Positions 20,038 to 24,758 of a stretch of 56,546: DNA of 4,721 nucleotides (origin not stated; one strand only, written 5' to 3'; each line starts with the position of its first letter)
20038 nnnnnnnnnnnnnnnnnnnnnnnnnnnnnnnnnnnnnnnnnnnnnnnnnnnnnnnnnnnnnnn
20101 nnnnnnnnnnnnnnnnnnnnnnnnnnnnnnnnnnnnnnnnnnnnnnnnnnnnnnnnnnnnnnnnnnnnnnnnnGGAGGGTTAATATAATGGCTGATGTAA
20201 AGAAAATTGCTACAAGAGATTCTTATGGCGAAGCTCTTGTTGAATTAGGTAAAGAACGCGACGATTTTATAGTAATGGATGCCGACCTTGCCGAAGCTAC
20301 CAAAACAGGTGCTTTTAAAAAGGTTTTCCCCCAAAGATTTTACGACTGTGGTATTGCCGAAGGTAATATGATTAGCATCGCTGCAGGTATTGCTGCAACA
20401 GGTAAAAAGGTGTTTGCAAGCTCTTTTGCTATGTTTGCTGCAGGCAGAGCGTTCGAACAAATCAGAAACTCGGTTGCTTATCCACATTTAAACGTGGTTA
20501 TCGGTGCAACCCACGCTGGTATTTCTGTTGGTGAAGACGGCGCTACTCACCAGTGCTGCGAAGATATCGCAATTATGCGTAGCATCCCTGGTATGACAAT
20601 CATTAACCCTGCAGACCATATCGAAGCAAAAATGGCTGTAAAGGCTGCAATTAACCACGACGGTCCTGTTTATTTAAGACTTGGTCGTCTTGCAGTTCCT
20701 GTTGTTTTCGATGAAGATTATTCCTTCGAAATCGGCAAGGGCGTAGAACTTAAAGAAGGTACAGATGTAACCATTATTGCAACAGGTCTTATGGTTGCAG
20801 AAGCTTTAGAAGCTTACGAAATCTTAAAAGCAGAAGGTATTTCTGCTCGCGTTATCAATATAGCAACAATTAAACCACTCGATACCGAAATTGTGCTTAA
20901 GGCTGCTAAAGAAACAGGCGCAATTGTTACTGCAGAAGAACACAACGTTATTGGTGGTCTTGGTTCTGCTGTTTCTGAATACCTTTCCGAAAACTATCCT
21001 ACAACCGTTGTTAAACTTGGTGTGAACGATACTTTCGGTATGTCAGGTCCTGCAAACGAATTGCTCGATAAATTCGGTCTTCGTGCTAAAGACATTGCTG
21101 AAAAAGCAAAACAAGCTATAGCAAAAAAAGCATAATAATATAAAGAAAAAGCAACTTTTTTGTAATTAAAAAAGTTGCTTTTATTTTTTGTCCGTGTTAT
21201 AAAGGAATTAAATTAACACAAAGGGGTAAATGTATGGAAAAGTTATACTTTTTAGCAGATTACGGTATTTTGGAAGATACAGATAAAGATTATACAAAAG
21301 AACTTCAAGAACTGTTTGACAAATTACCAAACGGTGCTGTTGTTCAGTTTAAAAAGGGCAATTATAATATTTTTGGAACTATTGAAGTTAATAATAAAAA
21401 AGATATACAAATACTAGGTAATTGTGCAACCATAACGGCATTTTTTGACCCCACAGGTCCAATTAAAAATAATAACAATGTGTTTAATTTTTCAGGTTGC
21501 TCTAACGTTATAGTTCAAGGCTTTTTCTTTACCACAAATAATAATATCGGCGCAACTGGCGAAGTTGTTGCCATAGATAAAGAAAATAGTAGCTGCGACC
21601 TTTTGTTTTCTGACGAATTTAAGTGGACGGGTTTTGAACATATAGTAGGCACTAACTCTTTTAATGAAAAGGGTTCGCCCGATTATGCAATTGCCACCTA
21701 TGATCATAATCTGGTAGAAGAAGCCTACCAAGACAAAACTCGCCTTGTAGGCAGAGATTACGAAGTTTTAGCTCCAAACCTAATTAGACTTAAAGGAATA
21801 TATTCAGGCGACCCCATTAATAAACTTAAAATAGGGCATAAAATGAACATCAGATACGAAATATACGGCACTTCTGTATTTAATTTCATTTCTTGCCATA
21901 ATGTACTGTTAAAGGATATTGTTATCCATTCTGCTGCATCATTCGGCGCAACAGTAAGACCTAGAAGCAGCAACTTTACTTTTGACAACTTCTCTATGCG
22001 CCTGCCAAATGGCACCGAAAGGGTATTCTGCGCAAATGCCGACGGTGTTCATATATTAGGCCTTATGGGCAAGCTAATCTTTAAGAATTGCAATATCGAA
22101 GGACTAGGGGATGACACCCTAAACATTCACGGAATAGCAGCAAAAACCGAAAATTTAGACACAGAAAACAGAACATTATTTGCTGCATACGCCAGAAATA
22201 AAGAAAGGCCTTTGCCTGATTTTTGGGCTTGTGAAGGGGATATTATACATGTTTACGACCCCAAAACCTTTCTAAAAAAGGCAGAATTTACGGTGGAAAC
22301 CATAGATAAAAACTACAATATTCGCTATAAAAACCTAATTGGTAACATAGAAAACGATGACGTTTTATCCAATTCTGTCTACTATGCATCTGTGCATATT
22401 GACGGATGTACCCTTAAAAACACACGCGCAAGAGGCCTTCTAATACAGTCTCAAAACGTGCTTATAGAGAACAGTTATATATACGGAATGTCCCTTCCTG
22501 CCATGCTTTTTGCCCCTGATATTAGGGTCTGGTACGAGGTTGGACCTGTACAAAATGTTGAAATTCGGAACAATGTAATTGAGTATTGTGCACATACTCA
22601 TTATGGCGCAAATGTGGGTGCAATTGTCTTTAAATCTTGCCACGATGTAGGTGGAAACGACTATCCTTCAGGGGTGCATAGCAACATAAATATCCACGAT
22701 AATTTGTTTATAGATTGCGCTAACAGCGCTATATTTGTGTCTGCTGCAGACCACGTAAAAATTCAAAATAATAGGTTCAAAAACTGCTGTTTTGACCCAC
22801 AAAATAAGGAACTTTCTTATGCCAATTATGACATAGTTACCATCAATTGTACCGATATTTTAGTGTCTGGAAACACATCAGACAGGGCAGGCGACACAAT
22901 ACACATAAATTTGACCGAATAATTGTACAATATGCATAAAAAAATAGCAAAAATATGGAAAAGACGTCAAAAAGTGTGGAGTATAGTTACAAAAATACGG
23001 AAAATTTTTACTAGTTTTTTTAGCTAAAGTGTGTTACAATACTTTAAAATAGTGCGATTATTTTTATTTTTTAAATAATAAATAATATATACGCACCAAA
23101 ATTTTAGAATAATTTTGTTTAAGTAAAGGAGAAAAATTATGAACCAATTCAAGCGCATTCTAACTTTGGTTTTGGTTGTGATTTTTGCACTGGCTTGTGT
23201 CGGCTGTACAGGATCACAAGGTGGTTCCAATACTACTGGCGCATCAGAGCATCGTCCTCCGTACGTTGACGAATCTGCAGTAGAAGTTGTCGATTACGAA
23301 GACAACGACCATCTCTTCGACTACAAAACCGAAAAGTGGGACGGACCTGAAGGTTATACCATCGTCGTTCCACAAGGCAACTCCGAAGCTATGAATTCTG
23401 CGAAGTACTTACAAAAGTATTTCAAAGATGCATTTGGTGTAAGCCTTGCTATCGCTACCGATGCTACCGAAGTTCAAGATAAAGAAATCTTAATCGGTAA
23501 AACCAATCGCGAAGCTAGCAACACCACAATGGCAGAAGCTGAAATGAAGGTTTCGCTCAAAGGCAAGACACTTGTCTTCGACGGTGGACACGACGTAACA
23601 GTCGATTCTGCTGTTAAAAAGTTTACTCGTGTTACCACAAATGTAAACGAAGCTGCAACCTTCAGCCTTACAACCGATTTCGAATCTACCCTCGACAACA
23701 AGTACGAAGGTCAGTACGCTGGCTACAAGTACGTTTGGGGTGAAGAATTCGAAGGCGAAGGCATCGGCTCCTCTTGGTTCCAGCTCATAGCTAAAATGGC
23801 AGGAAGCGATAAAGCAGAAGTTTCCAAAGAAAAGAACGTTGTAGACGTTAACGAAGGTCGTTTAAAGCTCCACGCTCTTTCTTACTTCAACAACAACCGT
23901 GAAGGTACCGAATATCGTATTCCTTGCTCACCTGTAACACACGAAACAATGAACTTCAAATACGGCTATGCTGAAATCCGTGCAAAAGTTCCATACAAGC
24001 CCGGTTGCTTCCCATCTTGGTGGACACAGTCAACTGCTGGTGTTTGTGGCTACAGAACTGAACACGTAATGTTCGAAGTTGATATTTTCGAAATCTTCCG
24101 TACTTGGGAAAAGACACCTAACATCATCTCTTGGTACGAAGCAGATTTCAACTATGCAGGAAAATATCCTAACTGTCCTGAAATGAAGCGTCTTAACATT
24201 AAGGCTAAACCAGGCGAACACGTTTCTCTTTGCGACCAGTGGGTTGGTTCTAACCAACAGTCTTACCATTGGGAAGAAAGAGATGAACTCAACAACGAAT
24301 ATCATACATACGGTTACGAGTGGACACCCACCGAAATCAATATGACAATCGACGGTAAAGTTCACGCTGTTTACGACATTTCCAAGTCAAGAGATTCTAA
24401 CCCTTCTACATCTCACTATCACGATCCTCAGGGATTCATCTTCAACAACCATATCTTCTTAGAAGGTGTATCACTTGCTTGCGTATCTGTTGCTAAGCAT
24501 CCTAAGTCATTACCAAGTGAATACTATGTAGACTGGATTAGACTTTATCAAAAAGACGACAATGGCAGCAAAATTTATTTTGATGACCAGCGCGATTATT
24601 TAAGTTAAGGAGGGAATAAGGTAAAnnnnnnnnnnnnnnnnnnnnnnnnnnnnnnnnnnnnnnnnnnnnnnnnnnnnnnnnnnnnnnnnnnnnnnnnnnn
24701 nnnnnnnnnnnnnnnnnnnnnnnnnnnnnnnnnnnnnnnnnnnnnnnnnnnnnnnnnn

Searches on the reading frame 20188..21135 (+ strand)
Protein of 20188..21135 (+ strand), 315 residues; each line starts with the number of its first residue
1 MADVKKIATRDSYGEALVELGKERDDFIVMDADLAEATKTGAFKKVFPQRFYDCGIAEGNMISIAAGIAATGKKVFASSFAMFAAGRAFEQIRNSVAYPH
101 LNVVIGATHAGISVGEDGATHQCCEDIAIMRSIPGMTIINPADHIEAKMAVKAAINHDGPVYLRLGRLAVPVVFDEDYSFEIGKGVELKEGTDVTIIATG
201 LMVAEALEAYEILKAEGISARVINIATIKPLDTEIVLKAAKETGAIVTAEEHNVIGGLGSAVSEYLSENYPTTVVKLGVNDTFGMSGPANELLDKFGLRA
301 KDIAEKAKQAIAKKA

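Call 5: search_protein_families(library=pfam, proteins=[window:20188-21135:+], max_evalue=0.001)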
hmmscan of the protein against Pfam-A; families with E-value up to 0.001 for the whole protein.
window:20188-21135:+ (315 aa): 4 families
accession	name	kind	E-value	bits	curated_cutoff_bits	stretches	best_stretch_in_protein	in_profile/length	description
PF02779.29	Transket_pyr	-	1.2e-48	165.4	27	1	5-170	1-172/174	Transketolase, pyrimidine binding domain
PF02780.25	Transketolase_C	-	1.7e-36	125.3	25.9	1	183-303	1-124/124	Transketolase, C-terminal domain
PF22613.1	Transketolase_C_1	-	4.4e-10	40.2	27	1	190-298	10-112/113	Transketolase-like TK C-terminal domain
PF17147.9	PFOR_II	-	7.6e-05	23.4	27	1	193-270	2-79/102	Pyruvate:ferredoxin oxidoreductase core domain II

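Call 50: find_related_loci(query=window:20188-21135:+, collection=metagenome_contigs, flank=10000)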
Query window:20188-21135:+ (315 aa) in metagenome_contigs; peptide patterns used: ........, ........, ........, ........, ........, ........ (x = any residue, [..] = any of these).
600 stretches matched a pattern (row limit reached: there are more); 545 encode a relative of the query (tblastn E <= 1e-3); the best 80 are kept; 80 distinct loci.
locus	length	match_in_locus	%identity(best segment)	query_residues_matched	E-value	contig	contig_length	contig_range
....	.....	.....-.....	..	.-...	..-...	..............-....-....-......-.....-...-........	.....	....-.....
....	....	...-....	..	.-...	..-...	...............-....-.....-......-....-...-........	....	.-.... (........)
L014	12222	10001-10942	70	1-314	4e-148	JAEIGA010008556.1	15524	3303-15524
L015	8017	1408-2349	71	1-314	3e-147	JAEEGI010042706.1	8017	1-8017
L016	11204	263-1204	70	1-314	9e-146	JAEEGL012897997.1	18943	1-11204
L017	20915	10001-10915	73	1-305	5e-145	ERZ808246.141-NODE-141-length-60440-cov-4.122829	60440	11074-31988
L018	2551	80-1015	69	1-314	5e-153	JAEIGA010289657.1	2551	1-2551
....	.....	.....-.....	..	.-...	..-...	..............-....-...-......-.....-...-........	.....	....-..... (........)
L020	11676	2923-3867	72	1-314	2e-142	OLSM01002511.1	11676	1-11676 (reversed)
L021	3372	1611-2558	70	1-315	3e-147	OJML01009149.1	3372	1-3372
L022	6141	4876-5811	68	1-314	2e-141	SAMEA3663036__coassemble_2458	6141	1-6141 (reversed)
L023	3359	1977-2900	68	1-308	2e-145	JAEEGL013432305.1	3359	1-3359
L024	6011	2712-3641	70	1-309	1e-140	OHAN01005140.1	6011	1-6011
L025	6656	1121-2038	71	1-305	5e-140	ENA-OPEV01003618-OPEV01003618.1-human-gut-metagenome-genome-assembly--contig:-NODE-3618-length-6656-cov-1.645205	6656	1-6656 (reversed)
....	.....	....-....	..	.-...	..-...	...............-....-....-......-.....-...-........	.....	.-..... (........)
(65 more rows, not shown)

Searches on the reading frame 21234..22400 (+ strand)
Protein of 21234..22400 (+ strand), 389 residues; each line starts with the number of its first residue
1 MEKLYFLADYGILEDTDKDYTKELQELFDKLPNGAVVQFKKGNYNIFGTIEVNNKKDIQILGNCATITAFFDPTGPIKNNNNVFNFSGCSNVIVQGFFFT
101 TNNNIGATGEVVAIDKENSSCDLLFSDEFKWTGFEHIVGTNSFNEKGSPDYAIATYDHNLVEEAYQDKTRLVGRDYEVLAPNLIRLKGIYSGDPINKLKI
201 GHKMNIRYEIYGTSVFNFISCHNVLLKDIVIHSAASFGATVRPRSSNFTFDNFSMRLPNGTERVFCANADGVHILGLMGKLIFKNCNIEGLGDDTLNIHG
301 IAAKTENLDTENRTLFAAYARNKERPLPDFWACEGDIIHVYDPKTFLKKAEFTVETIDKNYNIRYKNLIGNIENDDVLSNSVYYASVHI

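Call 19: search_protein_families(library=pfam, proteins=[window:21234-22400:+], max_evalue=1)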
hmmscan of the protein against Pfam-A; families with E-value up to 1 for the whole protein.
window:21234-22400:+ (389 aa): 1 family
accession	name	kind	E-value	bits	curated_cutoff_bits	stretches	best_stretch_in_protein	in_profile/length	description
PF09953.15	DUF2187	-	0.047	14.1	24.7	0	33-55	5-27/60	Uncharacterized protein conserved in bacteria (DUF2187)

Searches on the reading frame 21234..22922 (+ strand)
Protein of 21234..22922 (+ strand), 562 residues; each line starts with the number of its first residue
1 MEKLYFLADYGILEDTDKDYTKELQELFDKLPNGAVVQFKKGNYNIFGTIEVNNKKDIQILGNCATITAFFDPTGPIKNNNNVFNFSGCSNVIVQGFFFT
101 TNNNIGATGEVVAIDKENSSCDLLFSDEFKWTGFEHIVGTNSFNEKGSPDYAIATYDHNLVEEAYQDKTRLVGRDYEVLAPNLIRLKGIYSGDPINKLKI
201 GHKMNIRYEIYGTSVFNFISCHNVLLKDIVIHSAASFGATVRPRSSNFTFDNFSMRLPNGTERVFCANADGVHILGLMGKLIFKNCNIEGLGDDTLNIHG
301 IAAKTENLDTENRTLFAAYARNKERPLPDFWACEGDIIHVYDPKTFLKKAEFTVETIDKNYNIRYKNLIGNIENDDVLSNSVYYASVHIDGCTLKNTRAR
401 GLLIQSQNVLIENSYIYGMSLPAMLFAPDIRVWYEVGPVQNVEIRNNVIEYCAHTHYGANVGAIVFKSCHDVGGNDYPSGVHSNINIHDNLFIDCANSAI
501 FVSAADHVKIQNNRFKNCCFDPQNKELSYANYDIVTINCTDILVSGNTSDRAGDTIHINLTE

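Call 4: search_protein_families(library=pfam, proteins=[window:21234-22922:+], max_evalue=0.01)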
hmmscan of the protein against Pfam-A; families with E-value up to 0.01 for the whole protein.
window:21234-22922:+ (562 aa): 1 family
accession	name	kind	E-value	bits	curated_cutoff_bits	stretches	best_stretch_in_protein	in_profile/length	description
PF13229.12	Beta_helix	-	3.3e-10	40.3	25.9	1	386-531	9-139/158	Right handed beta helix region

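Call 12: search_protein_families(library=ncbifam, proteins=[window:21234-22922:+], max_evalue=0.1)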
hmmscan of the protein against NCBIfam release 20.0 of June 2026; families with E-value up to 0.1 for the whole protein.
window:21234-22922:+ (562 aa): 0 families

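Call 22: search_solved_structures(query=window:21234-22922:+, max_evalue=0.1)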
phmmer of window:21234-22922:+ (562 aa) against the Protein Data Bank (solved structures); distinct sequences matched with E-value up to 0.1: 9.
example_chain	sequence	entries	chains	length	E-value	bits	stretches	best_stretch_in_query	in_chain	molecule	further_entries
7jw4_A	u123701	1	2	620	3.2e-21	79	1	219-543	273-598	Glycoside hydrolase family 110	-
9beh_A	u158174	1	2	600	4.3e-21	78.6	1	215-455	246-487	GH110A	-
7jwf_A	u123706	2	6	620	2e-20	76.4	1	219-543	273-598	Glycoside hydrolase family 110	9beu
9bev_A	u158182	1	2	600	2.4e-20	76.1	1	215-455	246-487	GH110A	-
8pvs_A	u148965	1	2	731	4.2e-18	68.7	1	223-515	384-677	Alpha-1,3-galactosidase B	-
9i4f_A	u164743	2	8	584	8.9e-17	64.3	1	222-516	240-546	Alpha-1,3-galactosidase PpaGal | Alpha-1,3-galactosidase B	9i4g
8yk3_A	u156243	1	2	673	9.1e-13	51.1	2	374-513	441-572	Alpha-galactosidase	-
8yk2_B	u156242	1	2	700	2.3e-12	49.8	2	374-513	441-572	Alpha-galactosidase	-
8yk1_A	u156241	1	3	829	3.4e-12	49.2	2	374-511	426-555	Alpha-galactosidase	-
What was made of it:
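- On GH110 (g1): Homology is clear (7jw4 and 9beh at E=3e-21 over about 325 aa, call 22).
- Checked: It matches alpha-1,3-galactosidase structures at E=3e-21 (call 22).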

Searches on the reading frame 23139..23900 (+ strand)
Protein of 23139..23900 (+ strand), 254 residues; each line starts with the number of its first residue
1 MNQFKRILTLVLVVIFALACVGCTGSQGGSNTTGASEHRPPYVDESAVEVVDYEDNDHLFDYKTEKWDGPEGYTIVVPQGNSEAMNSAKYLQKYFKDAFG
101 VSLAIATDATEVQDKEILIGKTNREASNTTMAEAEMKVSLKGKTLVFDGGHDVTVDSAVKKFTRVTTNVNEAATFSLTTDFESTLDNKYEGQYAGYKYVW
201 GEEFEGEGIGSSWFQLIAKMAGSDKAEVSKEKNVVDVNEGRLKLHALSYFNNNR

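Call 19: search_protein_families(library=pfam, proteins=[window:23139-23900:+], max_evalue=1)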
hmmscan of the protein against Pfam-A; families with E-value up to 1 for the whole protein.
window:23139-23900:+ (254 aa): 1 family
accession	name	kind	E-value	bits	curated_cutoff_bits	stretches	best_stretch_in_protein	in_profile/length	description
PF04131.20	NanE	-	0.061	12.9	27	1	85-172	102-189/192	Putative N-acetylmannosamine-6-phosphate epimerase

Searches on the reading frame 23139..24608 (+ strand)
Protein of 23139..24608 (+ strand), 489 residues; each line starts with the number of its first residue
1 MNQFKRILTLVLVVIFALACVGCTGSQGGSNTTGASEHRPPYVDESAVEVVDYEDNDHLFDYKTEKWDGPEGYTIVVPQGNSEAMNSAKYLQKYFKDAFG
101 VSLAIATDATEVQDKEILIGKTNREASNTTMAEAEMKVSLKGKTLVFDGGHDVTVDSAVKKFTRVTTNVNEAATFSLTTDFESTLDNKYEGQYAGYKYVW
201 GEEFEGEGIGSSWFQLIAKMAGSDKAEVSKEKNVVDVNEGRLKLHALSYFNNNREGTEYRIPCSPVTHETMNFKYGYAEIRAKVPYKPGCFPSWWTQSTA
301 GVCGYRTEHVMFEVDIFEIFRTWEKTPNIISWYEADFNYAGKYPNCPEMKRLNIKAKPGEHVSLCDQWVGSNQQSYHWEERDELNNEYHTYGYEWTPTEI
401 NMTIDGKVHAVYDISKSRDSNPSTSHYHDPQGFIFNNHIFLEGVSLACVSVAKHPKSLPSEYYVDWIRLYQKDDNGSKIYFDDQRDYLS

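Call 4: search_protein_families(library=pfam, proteins=[window:23139-24608:+], max_evalue=0.01)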
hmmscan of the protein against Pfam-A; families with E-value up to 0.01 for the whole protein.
window:23139-24608:+ (489 aa): 1 family
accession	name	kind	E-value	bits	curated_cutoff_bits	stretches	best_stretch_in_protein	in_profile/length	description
PF00722.28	Glyco_hydro_16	-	3.8e-09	36.7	22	1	370-417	93-140/175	Glycosyl hydrolases family 16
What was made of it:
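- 23139..24608 (+): g2: 489-aa GH16 lipoprotein. It has a signal peptide with a lipobox-like ...FALAC, an N-terminal alpha/beta domain of about 150 aa, and a GH16 domain at aa 194-472 with the catalytic motif EVDIFE (aa 313-318, nt 24075-24092). Pfam GH16, 36.7 bits against a cutoff of 22 (call 4).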

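Call 12: search_protein_families(library=ncbifam, proteins=[window:23139-24608:+], max_evalue=0.1)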
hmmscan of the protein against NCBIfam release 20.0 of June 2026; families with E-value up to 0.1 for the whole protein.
window:23139-24608:+ (489 aa): 3 families
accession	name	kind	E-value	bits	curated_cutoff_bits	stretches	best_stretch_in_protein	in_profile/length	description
NF052454.1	BtaGlycanEglC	equivalog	3.1e-05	23.1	700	1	128-300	175-342/459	endo-1,3-1,4-beta-glycanase EglC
NF047856.1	BGlucanaseBglS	equivalog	0.0026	17.3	300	1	385-409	164-188/237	beta-glucanase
TIGR03855.1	NAD_NadX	equivalog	0.03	13.8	206.55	1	128-184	119-168/229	aspartate dehydrogenase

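Call 21: search_solved_structures(query=window:23139-24608:+, max_evalue=0.01)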
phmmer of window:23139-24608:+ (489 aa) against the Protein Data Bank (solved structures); distinct sequences matched with E-value up to 0.01: 22.
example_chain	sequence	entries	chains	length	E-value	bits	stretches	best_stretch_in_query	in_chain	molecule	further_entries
6t2n_AAA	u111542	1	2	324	2e-12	49.6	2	194-296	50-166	Glycoside hydrolase family 16 protein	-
8xpk_A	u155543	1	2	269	5.2e-10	41.7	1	377-472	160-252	Laminarinase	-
8xph_A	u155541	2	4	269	6.8e-10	41.3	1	376-472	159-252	Laminarinase PtLam | Laminarinase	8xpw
6xof_A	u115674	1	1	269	5.2e-08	35.1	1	264-326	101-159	GH16 family protein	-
6xqf_A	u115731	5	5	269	2.1e-07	33.1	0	386-472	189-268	GH16 family protein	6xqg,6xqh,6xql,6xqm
3iln_A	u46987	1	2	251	1.1e-06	30.7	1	386-471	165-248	Laminarinase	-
4crq_A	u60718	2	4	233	1.4e-06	30.3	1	196-338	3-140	ENDO-1,3-BETA-GLUCANASE, FAMILY GH16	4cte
9xkt_A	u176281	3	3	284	1.8e-06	30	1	236-342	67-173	Kappa-carrageenase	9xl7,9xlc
7wwc_A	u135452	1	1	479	1.8e-06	30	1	193-304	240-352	beta-1,3(4)-glucanase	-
7ww4_A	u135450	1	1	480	1.8e-06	30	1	193-304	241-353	beta-1,3(4)-glucanase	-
9ijc_A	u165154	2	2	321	1e-05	27.5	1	386-473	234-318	GH16 domain-containing protein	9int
5wut_A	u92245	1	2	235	2.6e-05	26.2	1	195-297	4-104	ULam111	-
3azx_A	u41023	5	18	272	4.5e-05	25.4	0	222-319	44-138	Laminarinase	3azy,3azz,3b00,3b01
4dfs_A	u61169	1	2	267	8.3e-05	24.5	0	222-319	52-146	Glycoside hydrolase, family 16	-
3h0o_A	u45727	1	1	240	0.0012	20.7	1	379-472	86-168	Beta-glucanase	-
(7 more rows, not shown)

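Call 64: search_solved_structures(query=A5, max_evalue=0.001, show_alignments=1)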
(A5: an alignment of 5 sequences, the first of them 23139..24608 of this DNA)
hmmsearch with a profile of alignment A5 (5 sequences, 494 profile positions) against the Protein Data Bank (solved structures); distinct sequences matched with E-value up to 0.001: 29.
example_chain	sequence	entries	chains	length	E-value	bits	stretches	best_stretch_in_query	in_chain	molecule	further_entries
6t2n_AAA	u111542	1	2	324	1.9e-17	66.2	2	196-298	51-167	Glycoside hydrolase family 16 protein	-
8xph_A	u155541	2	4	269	6e-17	64.6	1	370-480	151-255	Laminarinase PtLam | Laminarinase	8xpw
8xpk_A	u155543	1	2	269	8.1e-17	64.1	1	376-480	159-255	Laminarinase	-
3iln_A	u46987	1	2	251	4.7e-13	51.7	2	198-307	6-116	Laminarinase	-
6xof_A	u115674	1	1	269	5.2e-12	48.3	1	196-321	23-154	GH16 family protein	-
6xqf_A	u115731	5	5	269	3.1e-11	45.7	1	196-306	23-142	GH16 family protein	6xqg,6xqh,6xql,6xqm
7wwc_A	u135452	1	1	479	4.8e-10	41.8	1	195-309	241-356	beta-1,3(4)-glucanase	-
7ww4_A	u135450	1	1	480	4.8e-10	41.8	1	195-309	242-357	beta-1,3(4)-glucanase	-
5wut_A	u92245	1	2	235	6.7e-10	41.3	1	196-298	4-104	ULam111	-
4crq_A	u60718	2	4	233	2.4e-08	36.2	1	197-341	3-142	ENDO-1,3-BETA-GLUCANASE, FAMILY GH16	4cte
9xkt_A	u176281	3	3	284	3.8e-08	35.5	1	237-340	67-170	Kappa-carrageenase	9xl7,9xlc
4bq1_A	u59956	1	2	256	6.6e-08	34.7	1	199-301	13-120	ENDO-1,3-BETA-GLUCANASE, FAMILY GH16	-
6jh5_A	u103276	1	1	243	7.6e-08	34.5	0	198-342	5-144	LamCAT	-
4bow_A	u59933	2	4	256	1.2e-07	33.8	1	199-301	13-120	ENDO-1,3-BETA-GLUCANASE, FAMILY GH16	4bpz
3azx_A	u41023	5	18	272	3.6e-07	32.3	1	194-301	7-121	Laminarinase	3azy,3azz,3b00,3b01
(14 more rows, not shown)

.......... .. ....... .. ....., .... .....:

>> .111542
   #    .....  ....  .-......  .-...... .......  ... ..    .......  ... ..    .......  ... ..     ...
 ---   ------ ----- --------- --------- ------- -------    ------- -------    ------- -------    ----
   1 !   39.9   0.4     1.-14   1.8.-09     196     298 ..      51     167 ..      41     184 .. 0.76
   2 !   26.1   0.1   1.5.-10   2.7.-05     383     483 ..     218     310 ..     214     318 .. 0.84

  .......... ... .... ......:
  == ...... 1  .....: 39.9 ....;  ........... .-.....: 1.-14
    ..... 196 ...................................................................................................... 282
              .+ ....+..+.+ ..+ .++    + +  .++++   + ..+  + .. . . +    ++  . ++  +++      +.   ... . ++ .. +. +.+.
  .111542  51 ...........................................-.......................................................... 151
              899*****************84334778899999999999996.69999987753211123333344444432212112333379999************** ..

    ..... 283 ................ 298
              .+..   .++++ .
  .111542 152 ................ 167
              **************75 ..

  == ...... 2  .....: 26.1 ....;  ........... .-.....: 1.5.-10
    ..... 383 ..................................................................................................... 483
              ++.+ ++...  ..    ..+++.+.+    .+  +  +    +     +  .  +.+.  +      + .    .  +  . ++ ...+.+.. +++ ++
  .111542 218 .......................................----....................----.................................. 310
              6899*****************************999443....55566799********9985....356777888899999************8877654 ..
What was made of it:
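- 23139..24608 (+): An ortholog profile hits 6t2n at 1.9e-17 and laminarinases at 6e-17 (call 64).
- On GH16 (g2): GH16 structures are hit down to 1.9e-17 (call 64).
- On GH16 mucin O-glycanase group (endo-beta-galactosidase activity on LacNAc): 6T2N scores 1.9e-17 and laminarinases 8xph/8xpk score 6-8e-17 (call 64).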
